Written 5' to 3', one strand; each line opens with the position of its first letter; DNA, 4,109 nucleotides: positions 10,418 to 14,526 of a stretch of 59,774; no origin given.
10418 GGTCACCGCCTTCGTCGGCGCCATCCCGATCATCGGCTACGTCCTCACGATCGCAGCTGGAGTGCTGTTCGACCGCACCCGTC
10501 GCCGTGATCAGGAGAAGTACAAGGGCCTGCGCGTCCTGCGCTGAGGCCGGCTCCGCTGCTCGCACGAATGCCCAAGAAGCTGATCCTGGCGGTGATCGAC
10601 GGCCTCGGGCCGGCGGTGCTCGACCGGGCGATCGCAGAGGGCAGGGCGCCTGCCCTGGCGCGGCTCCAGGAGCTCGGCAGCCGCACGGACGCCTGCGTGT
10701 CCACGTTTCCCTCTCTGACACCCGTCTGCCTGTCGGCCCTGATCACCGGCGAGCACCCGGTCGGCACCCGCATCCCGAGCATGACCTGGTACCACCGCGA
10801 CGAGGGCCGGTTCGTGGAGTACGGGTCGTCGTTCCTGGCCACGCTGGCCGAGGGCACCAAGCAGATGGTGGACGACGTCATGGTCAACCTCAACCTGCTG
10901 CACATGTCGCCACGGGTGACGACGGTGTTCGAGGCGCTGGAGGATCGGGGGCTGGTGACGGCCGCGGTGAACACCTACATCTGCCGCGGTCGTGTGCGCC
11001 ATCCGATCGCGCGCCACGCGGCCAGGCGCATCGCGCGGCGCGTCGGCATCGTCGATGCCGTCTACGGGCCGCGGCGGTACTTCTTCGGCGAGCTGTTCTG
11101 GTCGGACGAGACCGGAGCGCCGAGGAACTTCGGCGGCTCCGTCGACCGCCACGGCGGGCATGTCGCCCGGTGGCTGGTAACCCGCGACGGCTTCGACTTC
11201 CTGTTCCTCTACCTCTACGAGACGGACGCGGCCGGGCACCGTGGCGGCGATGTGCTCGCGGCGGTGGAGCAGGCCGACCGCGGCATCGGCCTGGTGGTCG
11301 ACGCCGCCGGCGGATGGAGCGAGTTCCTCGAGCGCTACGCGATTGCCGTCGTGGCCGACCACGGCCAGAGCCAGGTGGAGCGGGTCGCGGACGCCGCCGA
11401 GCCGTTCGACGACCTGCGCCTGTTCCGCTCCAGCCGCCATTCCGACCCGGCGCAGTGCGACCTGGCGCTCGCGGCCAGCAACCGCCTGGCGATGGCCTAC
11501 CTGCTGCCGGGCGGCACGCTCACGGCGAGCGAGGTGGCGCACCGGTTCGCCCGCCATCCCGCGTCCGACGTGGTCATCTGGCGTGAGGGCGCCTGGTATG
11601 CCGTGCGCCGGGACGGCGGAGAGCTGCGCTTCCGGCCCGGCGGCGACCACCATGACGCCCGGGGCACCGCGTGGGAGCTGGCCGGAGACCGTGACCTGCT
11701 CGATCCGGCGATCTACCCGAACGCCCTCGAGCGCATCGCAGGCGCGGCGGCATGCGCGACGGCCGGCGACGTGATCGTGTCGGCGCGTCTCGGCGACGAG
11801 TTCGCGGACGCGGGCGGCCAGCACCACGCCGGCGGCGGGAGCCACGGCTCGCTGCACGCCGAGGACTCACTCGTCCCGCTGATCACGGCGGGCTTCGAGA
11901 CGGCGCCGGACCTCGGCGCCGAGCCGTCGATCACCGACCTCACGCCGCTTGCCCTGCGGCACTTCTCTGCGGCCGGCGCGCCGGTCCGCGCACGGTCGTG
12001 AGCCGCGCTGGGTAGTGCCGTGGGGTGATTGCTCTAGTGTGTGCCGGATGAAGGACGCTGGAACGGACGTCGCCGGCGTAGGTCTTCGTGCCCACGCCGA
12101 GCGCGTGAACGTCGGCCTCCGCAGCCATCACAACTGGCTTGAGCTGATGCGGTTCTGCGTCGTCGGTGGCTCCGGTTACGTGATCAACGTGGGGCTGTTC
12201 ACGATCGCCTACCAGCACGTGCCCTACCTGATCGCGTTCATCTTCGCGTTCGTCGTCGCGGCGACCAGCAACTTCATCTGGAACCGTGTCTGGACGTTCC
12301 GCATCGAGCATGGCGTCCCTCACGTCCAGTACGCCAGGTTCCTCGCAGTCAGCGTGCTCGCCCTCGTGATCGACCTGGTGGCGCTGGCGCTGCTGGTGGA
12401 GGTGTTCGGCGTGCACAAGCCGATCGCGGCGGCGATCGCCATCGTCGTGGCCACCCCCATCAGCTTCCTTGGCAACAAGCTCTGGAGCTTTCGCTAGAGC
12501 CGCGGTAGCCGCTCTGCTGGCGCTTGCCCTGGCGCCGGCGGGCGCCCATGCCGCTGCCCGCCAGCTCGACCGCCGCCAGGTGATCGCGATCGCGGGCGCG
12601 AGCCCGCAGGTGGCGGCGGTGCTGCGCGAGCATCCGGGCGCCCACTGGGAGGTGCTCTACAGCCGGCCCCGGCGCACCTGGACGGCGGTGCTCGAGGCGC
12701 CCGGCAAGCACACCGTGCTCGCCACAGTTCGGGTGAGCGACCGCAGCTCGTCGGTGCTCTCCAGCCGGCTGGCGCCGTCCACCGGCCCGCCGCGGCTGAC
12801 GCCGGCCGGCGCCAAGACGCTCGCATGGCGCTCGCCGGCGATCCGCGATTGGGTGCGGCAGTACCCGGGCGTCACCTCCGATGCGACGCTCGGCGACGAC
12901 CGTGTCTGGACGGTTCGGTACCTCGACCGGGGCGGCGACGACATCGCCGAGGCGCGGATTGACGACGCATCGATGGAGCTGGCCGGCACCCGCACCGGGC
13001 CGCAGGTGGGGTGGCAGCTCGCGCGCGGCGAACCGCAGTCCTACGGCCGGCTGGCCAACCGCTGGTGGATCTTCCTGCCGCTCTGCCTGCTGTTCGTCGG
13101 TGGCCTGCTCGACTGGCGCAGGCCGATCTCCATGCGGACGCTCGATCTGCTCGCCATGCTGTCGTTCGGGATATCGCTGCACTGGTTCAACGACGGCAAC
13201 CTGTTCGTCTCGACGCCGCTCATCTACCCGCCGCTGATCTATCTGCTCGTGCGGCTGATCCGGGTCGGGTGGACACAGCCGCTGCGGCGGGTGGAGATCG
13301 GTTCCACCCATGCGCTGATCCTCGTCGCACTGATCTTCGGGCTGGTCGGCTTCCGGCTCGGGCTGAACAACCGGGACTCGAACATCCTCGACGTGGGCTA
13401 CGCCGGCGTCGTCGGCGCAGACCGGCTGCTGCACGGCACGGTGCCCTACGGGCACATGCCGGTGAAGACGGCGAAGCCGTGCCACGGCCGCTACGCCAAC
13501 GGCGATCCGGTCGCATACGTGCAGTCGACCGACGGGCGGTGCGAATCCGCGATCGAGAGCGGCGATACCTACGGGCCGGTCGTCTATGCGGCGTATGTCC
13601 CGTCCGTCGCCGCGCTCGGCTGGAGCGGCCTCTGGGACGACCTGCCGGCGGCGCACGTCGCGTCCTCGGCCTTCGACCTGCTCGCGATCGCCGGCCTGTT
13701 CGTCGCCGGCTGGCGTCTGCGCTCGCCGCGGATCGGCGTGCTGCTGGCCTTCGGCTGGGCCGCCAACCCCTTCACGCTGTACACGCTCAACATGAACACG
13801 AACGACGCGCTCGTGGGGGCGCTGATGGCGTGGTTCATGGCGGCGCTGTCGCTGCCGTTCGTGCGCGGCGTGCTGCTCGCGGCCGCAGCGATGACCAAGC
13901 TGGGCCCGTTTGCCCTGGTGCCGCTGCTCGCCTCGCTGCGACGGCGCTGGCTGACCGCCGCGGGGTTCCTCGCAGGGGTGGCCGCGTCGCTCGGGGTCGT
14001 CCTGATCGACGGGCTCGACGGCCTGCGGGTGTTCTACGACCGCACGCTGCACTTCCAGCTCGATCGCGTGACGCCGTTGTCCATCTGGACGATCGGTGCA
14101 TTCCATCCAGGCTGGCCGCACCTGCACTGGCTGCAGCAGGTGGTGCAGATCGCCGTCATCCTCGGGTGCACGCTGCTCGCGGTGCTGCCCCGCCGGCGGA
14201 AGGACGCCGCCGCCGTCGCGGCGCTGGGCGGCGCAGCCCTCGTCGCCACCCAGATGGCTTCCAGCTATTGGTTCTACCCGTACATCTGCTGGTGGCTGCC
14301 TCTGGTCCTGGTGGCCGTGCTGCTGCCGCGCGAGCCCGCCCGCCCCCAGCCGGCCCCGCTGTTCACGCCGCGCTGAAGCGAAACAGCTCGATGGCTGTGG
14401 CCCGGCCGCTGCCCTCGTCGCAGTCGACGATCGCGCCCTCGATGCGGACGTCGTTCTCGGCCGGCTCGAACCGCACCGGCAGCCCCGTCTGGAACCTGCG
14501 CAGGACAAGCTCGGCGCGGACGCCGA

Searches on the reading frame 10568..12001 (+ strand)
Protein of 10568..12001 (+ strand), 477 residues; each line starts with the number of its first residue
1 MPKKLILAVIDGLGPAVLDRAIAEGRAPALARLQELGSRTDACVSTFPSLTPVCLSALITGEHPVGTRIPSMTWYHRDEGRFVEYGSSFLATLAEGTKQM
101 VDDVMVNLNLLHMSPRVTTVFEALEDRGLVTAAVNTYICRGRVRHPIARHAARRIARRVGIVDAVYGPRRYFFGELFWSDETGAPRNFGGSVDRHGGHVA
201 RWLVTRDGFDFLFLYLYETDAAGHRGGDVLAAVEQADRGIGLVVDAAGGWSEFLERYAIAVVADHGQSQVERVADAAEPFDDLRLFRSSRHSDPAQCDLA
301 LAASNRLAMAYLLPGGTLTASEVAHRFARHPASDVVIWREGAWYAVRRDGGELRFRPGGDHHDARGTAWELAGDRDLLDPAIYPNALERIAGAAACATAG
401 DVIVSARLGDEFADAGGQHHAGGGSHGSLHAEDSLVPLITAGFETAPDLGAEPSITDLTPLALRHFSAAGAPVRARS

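Call 72: search_protein_families(library=pfam, proteins=[window:10568-12001:+], max_evalue=0.0001)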
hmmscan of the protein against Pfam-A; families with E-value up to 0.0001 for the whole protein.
window:10568-12001:+ (477 aa): 1 family
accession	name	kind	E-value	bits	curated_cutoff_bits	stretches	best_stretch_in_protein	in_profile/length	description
PF01663.27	Phosphodiest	-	9.6e-22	78.5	23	1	6-284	2-240/342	Type I phosphodiesterase / nucleotide pyrophosphatase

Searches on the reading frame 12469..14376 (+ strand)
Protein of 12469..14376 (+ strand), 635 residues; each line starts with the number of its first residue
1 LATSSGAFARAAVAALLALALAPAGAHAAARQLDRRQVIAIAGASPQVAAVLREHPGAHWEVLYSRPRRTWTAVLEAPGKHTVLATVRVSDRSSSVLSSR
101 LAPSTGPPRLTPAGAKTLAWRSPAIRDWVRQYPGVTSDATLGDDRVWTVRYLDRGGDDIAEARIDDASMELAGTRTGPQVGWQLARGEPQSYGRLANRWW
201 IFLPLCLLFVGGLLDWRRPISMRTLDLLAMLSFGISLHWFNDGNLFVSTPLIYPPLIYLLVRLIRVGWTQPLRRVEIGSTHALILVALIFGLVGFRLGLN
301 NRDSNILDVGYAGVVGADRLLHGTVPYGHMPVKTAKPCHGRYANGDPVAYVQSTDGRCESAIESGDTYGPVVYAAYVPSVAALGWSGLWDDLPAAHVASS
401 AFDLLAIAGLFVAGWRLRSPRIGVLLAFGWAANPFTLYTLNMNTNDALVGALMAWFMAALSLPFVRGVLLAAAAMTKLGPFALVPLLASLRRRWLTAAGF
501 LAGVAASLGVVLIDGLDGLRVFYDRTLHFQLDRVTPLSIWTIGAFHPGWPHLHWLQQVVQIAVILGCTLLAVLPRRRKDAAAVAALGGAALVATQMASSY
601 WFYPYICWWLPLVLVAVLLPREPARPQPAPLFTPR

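Call 72: search_protein_families(library=pfam, proteins=[window:12469-14376:+], max_evalue=0.0001)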
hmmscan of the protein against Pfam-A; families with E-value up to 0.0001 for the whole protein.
window:12469-14376:+ (635 aa): 1 family
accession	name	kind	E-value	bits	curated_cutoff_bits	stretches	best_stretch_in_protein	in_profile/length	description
PF09594.16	GT87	-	7.2e-09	36.2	25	1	395-592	19-231/237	Glycosyltransferase family 87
